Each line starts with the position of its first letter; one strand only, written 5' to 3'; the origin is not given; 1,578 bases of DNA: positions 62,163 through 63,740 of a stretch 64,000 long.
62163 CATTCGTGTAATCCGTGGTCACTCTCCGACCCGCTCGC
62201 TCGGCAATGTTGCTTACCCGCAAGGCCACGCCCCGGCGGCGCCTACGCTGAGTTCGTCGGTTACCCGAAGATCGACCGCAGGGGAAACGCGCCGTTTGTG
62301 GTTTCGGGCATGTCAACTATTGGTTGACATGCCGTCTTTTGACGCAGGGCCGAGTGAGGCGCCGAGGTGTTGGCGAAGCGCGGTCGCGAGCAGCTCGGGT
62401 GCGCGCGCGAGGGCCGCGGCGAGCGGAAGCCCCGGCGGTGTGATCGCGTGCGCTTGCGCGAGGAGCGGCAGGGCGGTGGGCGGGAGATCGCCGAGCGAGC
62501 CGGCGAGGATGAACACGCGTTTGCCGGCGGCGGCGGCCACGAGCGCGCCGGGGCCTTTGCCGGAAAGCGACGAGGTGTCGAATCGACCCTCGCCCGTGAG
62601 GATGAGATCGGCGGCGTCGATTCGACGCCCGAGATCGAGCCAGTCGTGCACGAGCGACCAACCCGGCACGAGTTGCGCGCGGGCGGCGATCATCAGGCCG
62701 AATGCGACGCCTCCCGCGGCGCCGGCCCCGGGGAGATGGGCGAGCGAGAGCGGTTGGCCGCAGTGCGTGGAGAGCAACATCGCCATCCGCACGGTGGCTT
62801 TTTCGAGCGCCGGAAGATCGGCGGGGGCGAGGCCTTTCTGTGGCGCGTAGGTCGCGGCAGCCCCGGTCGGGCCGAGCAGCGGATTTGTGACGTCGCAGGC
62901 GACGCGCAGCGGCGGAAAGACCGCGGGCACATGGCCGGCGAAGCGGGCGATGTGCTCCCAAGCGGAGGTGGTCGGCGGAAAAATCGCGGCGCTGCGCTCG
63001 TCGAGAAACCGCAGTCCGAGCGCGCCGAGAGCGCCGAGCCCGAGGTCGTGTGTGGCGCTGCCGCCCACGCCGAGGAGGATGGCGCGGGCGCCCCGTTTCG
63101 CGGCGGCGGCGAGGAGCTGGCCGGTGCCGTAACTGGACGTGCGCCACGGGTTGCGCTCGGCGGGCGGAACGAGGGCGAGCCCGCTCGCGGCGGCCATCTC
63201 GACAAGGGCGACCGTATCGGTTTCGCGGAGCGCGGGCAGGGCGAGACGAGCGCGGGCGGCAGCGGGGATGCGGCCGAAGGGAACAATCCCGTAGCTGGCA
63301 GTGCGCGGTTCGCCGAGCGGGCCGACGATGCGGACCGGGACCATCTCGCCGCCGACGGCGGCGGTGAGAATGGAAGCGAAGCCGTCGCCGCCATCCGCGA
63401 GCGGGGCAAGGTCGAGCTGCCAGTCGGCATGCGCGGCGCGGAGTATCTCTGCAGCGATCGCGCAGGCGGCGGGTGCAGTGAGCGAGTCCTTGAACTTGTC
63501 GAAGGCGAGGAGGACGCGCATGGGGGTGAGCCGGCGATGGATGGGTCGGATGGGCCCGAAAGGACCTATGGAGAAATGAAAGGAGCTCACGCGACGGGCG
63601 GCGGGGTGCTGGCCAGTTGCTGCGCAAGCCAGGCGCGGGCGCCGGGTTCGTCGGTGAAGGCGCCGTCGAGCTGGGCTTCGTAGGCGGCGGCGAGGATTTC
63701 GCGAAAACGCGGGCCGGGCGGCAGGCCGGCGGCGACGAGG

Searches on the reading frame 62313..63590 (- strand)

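Call 3: search_protein_families(library=pfam, proteins=[window:62313-63590:-], max_evalue=0.01)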
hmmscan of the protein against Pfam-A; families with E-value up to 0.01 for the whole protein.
window:62313-63590:- (425 aa): 1 family
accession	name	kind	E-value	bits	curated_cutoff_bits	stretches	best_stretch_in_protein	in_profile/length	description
PF02595.20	Gly_kinase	-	2.3e-99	333.3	23.3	1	26-407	1-366/372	Glycerate kinase family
